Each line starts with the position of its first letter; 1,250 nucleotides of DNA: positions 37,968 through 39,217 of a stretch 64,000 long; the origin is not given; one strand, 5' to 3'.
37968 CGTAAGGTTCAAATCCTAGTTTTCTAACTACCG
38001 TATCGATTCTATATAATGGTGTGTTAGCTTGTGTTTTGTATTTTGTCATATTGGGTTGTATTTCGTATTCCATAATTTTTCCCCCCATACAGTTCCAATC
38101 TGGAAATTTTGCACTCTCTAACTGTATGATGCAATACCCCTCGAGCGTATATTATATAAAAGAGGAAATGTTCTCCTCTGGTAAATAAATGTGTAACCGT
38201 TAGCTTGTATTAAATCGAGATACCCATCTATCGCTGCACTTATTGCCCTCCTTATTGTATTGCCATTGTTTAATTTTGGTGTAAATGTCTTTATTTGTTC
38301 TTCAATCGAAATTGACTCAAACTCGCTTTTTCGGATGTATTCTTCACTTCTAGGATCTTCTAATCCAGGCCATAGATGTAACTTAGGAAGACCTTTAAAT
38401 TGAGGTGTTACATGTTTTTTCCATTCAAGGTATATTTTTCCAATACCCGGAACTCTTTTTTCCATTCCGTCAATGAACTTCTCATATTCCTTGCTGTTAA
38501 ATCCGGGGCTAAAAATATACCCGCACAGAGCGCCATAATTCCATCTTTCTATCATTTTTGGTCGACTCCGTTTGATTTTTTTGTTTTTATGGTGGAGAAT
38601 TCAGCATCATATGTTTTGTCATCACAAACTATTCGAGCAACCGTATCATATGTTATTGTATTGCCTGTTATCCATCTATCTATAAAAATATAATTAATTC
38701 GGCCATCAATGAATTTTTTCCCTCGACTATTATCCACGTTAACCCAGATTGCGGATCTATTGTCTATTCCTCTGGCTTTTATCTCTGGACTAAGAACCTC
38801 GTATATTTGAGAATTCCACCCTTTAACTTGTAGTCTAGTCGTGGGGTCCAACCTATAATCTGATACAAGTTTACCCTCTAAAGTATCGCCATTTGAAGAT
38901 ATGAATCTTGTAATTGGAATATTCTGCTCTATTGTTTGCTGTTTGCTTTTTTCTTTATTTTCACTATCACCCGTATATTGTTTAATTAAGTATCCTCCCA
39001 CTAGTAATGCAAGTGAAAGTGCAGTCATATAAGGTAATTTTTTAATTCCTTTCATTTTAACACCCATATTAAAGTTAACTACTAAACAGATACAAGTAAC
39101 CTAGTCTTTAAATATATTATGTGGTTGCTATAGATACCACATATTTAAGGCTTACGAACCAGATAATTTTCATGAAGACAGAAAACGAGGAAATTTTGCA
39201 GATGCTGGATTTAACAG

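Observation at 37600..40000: AT-rich (~33% GC) accessory islet with three unknown genes and a TrmB regulator, and a second TrmB-associated islet at 57090-59060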

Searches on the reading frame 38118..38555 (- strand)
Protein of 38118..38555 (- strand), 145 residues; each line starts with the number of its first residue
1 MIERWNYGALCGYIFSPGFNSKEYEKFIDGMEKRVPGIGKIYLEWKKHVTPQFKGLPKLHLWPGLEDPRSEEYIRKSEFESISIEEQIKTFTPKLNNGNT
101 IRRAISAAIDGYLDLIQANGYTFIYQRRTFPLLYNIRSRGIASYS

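Call 3: search_protein_families(library=pfam, proteins=[window:38118-38555:-], max_evalue=0.1)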
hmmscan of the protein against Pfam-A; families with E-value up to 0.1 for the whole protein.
window:38118-38555:- (145 aa): 0 families

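Call 16: find_homologous_proteins(query=window:38118-38555:-, max_evalue=0.01)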
Query window:38118-38555:- (145 aa): 1 proteins with E <= 0.01 among 3 candidates.
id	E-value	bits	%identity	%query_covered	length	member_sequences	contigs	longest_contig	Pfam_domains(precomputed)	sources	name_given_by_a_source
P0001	2.7e-94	331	100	100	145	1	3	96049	-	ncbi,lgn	-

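Call 20: search_protein_families(library=phrogs, proteins=[window:38118-38555:-], max_evalue=1)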
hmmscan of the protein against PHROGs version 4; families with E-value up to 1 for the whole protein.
window:38118-38555:- (145 aa): 1 family
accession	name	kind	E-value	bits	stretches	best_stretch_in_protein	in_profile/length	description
phrog_18874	-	unknown function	0.038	14.9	1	62-105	41-83/95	-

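Call 21: search_protein_families(library=padloc, proteins=[window:38118-38555:-], max_evalue=1)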
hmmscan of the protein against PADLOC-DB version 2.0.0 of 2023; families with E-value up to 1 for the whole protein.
window:38118-38555:- (145 aa): 0 families

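Call 24: search_protein_representatives(protein=window:38118-38555:-)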
Query: 145 residues. Proteins with E-value up to 0.001 (for the whole library): 5; up to 1e-10: 2; up to 1e-30: 1. The best 5 are listed.
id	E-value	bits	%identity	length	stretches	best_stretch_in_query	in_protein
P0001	8.6e-95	331.1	100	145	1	1-145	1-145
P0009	1.1e-15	74.3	41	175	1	3-126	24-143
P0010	1.7e-09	54.3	41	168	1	1-141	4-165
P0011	2.6e-07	47.1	32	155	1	2-134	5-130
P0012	3.9e-04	36.8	37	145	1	3-100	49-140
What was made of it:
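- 38118..38555 (-): Gene B: a 145-aa soluble protein, member of a very small uncharacterised family with conserved motifs YG..CGWIF.P, LWPGLE, SIEEQ, FTP.L and FPLLY.IRS. Four distant relatives among 1.84e9 representatives, E 1e-15 to 4e-4 (call 24).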

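Call 26: find_encoding_contigs(protein=P0009, flank=10000)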
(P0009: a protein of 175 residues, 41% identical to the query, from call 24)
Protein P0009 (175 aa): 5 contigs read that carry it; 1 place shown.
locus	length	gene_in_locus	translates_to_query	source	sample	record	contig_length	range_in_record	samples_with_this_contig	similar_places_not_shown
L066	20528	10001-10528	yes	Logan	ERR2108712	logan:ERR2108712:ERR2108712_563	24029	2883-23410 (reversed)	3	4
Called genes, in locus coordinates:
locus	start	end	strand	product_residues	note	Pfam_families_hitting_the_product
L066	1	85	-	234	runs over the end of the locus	?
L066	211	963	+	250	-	PF01790:LGT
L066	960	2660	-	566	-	PF11617:Cu-binding_MopE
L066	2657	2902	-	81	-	-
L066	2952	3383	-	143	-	-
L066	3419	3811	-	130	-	-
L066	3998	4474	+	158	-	PF00085:Thioredoxin (weak), PF13098:Thioredoxin_2 (weak), PF13462:Thioredoxin_4 (faint)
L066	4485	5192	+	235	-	PF07314:Lit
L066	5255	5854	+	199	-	-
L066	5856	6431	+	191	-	-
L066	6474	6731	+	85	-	PF00462:Glutaredoxin, PF13417:GST_N_3 (weak), PF13409:GST_N_2 (weak)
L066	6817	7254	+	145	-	-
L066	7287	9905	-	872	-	PF04851:ResIII (weak), PF00270:DEAD, PF00271:Helicase_C, PF19306:WHD_Lhr, PF08494:DEAD_assoc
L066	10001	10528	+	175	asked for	-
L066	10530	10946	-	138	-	-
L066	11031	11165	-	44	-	-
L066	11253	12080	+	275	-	PF06550:SPP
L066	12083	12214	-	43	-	-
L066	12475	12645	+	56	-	-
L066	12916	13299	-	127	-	-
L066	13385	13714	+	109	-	PF01849:NAC, PF19026:UBA_HYPK (weak)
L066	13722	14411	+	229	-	PF00970:FAD_binding_6 (weak), PF00175:NAD_binding_1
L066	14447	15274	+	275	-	-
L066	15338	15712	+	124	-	-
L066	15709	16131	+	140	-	-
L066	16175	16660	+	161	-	-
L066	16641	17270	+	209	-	-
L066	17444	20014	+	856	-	PF00690:Cation_ATPase_N, PF00122:E1-E2_ATPase, PF00702:Hydrolase, PF13246:Cation_ATPase, PF00689:Cation_ATPase_C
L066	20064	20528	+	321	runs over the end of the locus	PF00899:ThiF, PF02826:2-Hacid_dh_C (faint)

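Call 27: find_encoding_contigs(protein=P0010, flank=6000, max_places=3)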
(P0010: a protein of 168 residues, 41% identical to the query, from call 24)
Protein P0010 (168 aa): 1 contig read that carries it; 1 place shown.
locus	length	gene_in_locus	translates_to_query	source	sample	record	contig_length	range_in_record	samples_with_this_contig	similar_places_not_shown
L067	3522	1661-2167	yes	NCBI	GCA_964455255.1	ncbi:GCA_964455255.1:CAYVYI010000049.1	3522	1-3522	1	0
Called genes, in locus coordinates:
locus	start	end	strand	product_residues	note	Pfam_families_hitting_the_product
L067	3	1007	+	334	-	?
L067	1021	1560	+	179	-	PF09853:DUF2080 (weak)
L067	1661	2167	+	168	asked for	-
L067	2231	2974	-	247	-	-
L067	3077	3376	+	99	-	-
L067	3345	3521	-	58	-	?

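Call 28: find_encoding_contigs(protein=P0011, flank=6000, max_places=3)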
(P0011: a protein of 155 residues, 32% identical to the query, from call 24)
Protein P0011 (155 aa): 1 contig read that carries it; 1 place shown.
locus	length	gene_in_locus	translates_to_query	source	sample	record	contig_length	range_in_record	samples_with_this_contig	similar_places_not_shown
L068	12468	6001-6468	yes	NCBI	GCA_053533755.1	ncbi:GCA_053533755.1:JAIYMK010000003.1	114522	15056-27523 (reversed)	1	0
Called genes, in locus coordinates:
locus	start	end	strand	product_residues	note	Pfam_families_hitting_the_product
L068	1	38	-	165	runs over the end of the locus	-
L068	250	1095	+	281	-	-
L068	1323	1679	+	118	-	-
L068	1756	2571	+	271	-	-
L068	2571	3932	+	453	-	-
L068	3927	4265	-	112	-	-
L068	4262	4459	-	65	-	-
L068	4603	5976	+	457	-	PF11614:FixG_C (faint), PF10633:NPCBM_assoc (faint)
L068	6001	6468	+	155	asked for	-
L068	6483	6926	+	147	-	-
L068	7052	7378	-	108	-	-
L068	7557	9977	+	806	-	PF11614:FixG_C (faint), PF22544:HYDIN_VesB_CFA65-like_Ig (faint)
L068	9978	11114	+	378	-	PF00586:AIRS, PF02769:AIRS_C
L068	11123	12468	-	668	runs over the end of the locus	-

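Call 29: find_encoding_contigs(protein=P0012, flank=6000, max_places=3)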
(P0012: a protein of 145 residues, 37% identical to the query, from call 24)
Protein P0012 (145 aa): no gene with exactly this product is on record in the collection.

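Call 35: find_related_loci(query=A1, collection=metagenome_contigs, flank=6000)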
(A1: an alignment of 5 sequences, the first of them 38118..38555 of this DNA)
Query A1 (145 aa) in metagenome_contigs; peptide patterns used: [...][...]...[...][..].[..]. (x = any residue, [..] = any of these).
71 stretches matched a pattern; 1 encode a relative of the query (tblastn E <= 1e-3); 1 distinct loci.
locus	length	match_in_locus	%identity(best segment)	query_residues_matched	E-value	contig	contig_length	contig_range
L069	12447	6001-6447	38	1-139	7e-25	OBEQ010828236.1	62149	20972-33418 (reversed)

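Call 36: predict_structure(alignment_id=A1)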
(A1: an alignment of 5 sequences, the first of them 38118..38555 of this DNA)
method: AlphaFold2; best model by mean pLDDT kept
length: 145 residues; sequences in the alignment: 5
mean_pLDDT: 51.1   pTM: 0.51
mean pLDDT of the five models: 51.1, 46.6, 44.6, 42.5, 41.3
residues with pLDDT >= 90: 0; 70-90: 3; 50-70: 71; < 50: 71
segments of 3 or more residues with pLDDT < 50: 1-12, 17-20, 56-65, 110-145
pLDDT, mean of each block of 10 residues (from residue 1): 37 51 64 63 67 51 53 66 61 52 49 35 40 40 26
secondary structure, 60 per line:
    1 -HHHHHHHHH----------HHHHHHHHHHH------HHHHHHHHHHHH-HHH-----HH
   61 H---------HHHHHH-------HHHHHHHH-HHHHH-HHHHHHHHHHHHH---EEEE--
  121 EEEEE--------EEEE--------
elements in order: H2-10 H21-31 H38-49 H71-76 H84-91 H93-97 H99-111 E115-118 E121-125 E134-137
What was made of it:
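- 38118..38555 (-): AF2 pLDDT 51 (call 36).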

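Call 60: search_solved_structures(query=A1, max_evalue=10)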
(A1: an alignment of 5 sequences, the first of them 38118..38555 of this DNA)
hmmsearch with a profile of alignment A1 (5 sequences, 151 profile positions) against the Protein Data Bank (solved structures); distinct sequences matched with E-value up to 10: 3.
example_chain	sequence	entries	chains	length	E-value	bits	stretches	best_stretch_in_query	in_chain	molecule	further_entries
7tbv_A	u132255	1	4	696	0.16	15.2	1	92-145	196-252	Pentafunctional AROM polypeptide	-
7u5s_A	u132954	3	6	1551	0.43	13.9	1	91-145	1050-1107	Pentafunctional AROM polypeptide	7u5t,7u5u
7mdi_A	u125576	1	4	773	1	12.6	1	16-69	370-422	Ribonucleoside-diphosphate reductase subunit alpha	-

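Call 65: fold_search(model_id=the predicted structure, library=pdb)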
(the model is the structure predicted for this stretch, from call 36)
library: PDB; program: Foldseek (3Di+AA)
matches with E <= 10: 89; with E <= 0.001: 0
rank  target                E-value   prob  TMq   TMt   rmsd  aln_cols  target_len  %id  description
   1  9u9j_M                1.6e+00  0.14  0.20  0.09   4.4        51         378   16  M4-CTD-docked AP-4 core in apo form (released 2026-03-04)
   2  3tjz_C                1.8e+00  0.12  0.20  0.21   4.8        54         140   18  Crystal Structure of Arf1 Bound to the gamma/zeta-COP Core Complex (released 2012-02-22)
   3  6i5d_A                1.8e+00  0.04  0.19  0.14  11.6       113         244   19  Crystal structure of an OXA-48 beta-lactamase synthetic mutant (released 2020-03-04)
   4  7rw9_M                2.0e+00  0.20  0.23  0.25   3.9        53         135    9  AP2 bound to heparin in the bowl conformation (released 2022-03-30)
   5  5wi7_B                2.2e+00  0.04  0.20  0.15  10.9       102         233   14  Structure of Acinetobacter baumannii carbapenemase OXA-239 K82D bound to doripenem (released 2017-12-27)
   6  4s2m_D                2.2e+00  0.04  0.19  0.15  10.9       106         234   16  Crystal Structure of OXA-163 complexed with iodide in the active site (released 2015-07-22)
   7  4s2l_A                2.2e+00  0.04  0.19  0.14  11.2       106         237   15  Crystal Structure of OXA-163 beta-lactamase (released 2015-07-22)
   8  7f2h_B                2.2e+00  0.02  0.16  0.12  19.4       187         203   13  Crystal structure of the sensor domain of VbrK from Vibrio rotiferianus (crystal type 2) (released 2022-04-20)
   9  9u9s_M                2.3e+00  0.12  0.19  0.09   6.4        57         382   18  ARF1(Q71L) bound M4-CTD-docked AP-4 core (released 2026-03-04)
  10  4q2x_A                2.3e+00  0.02  0.13  0.04  18.0       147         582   12  Crystal structure of Arginyl-tRNA synthetase complexed with L-canavanine (released 2014-07-23)
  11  9h17_A                2.6e+00  0.03  0.19  0.14  10.9       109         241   15  Crystal structure of OXA-405 in complex with avibactam (released 2025-09-03)
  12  9l0d_A                2.8e+00  0.08  0.17  0.07   5.4        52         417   23  Cryo-EM structure of the human MON1A/CCZ1/C18orf8 complex (released 2025-03-19)
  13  1h8z_A                2.9e+00  0.03  0.20  0.15  11.3       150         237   10  Crystal structure of the class D beta-lactamase OXA-13 (released 2001-07-12)
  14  4s2m_A                2.9e+00  0.02  0.18  0.14  11.0       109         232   15  Crystal Structure of OXA-163 complexed with iodide in the active site (released 2015-07-22)
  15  9bqv_A                3.1e+00  0.02  0.15  0.03  16.6       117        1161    9  DdmD dimer apoprotein (released 2024-07-03)
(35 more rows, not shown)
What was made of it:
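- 38118..38555 (-): Foldseek found nothing at E<=0.001 (call 65).
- Tried and rejected: Foldseek of the B145 model against PDB had a best E of 1.6, which is meaningless (call 65).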

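Call 72: search_protein_families(library=ncbifam, proteins=[window:38118-38555:-], max_evalue=0.01)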
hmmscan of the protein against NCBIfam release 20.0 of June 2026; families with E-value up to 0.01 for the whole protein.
window:38118-38555:- (145 aa): 0 families

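Call 73: find_related_loci(query=A1, collection=viral_contigs, flank=5000)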
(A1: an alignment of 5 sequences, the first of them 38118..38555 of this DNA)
Query A1 (145 aa) in viral_contigs; peptide patterns used: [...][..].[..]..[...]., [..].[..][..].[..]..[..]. (x = any residue, [..] = any of these).
178 stretches matched a pattern, but none encodes a relative of the query by tblastn (E <= 1e-3).

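Call 78: search_protein_families(library=pfam, alignment_id=A1, max_evalue=10)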
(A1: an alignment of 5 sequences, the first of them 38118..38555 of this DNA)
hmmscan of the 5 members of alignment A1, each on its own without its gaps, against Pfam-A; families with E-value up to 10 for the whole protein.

A. member 1, window:38118-38555:- (145 aa): 0 families

B. families by the number of members that match (of 5 scanned): 2 families
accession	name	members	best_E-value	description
PF24580.1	DUF7607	1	0.039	Domain of unknown function (DUF7607)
PF08543.17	Phos_pyr_kin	1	0.27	Phosphomethylpyrimidine kinase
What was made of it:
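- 38118..38555 (-): No known family (calls 3, 60, 72, 78).
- No toxin, nuclease or immunity domain in Pfam or NCBIfam (calls 3, 72, 78).
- Tried and rejected: Pfam on all B-family members also gave nothing (call 78).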

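Call 90: search_dna_similar(query=window:38118-38555:-, collection=plasmids, mode=protein, max_evalue=0.01, max_rows=5)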
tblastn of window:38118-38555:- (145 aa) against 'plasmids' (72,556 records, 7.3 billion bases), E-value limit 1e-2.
No match.

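Call 91: search_dna_similar(query=window:38118-38555:-, collection=phages, mode=protein, max_evalue=0.01, max_rows=5)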
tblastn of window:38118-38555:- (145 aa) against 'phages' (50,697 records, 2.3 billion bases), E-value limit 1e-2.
No match.

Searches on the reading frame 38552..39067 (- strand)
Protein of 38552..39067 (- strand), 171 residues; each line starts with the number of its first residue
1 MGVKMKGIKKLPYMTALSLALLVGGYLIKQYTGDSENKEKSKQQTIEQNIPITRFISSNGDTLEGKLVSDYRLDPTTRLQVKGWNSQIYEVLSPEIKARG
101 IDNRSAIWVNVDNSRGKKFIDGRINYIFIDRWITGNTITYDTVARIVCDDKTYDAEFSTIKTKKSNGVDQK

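Call 3: search_protein_families(library=pfam, proteins=[window:38552-39067:-], max_evalue=0.1)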
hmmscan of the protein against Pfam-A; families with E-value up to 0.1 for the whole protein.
window:38552-39067:- (171 aa): 0 families

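Call 9: find_homologous_proteins(query=window:38552-39067:-, max_evalue=0.01)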
Query window:38552-39067:- (171 aa): 1 proteins with E <= 0.01 among 65 candidates.
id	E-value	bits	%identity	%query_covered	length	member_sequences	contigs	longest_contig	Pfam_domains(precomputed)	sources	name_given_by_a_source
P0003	1.3e-98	345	100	92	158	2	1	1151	-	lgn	-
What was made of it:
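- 38552..39067 (-): Gene C: a 171-aa protein (or 167 aa from the second ATG). It has a Lys-rich N-terminus, a hydrophobic segment (signal peptide or membrane anchor) and a strand-rich C-terminal part. It overlaps gene B by 4 nt. Only a self-hit in call 9.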

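Call 20: search_protein_families(library=phrogs, proteins=[window:38552-39067:-], max_evalue=1)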
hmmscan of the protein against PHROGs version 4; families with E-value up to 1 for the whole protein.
window:38552-39067:- (171 aa): 2 families
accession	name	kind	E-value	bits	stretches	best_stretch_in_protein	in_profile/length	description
phrog_37316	-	unknown function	0.13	12.9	1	10-63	20-74/194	-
phrog_1026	-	lysis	0.28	12.5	1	5-53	4-49/85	Rz-like spanin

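Call 21: search_protein_families(library=padloc, proteins=[window:38552-39067:-], max_evalue=1)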
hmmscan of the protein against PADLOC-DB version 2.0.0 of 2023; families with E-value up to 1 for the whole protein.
window:38552-39067:- (171 aa): 0 families

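Call 42: predict_structure(protein=window:38552-39067:-)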
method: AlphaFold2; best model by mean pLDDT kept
length: 171 residues; sequences in the alignment: 1
mean_pLDDT: 39.4   pTM: 0.26
mean pLDDT of the five models: 39.4, 34.5, 31.4, 31.3, 31.0
residues with pLDDT >= 90: 0; 70-90: 1; 50-70: 35; < 50: 135
segments of 3 or more residues with pLDDT < 50: 33-126, 128-134, 136-143, 151-171
pLDDT, mean of each block of 10 residues (from residue 1): 54 62 64 45 31 30 27 31 29 28 28 30 44 44 49 43 32 31
secondary structure, 60 per line:
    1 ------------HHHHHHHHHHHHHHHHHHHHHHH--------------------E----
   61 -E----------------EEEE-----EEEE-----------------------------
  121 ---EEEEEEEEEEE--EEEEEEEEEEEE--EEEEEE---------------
elements in order: H13-35 E79-82 E88-91 E124-134 E137-148 E151-156
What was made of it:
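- Structure models are too poor to support any fold assignment (calls 36, 42, 65).
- Tried and rejected: C171 as a single sequence gave pLDDT 39 (calls 36, 42).
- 38552..39067 (-): AF2 pLDDT 39, with helix 13-35 followed by strands (call 42).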

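Call 61: search_solved_structures(query=window:38552-39067:-, max_evalue=10)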
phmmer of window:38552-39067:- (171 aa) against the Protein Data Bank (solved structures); distinct sequences matched with E-value up to 10: 1.
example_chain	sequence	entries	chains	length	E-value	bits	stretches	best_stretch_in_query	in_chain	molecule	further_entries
9hjm_I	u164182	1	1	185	0.97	12.3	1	95-144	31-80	Peptidyl-prolyl cis-trans isomerase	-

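Call 72: search_protein_families(library=ncbifam, proteins=[window:38552-39067:-], max_evalue=0.01)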
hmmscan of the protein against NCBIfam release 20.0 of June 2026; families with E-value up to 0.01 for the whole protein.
window:38552-39067:- (171 aa): 0 families

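Call 74: find_related_loci(query=window:38552-39067:-, collection=viral_contigs, flank=5000)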
Query window:38552-39067:- (171 aa) in viral_contigs; peptide patterns used: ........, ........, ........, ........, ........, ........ (x = any residue, [..] = any of these).
18 stretches matched a pattern, but none encodes a relative of the query by tblastn (E <= 1e-3).

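Call 92: search_dna_similar(query=window:38552-39067:-, collection=phages, mode=protein, max_evalue=0.01, max_rows=5)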
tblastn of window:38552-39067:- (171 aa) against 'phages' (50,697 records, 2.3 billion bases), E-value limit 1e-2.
No match.
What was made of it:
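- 38552..39067 (-): No family, PDB, virus or phage match (calls 3, 20, 21, 61, 72, 74, 92).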
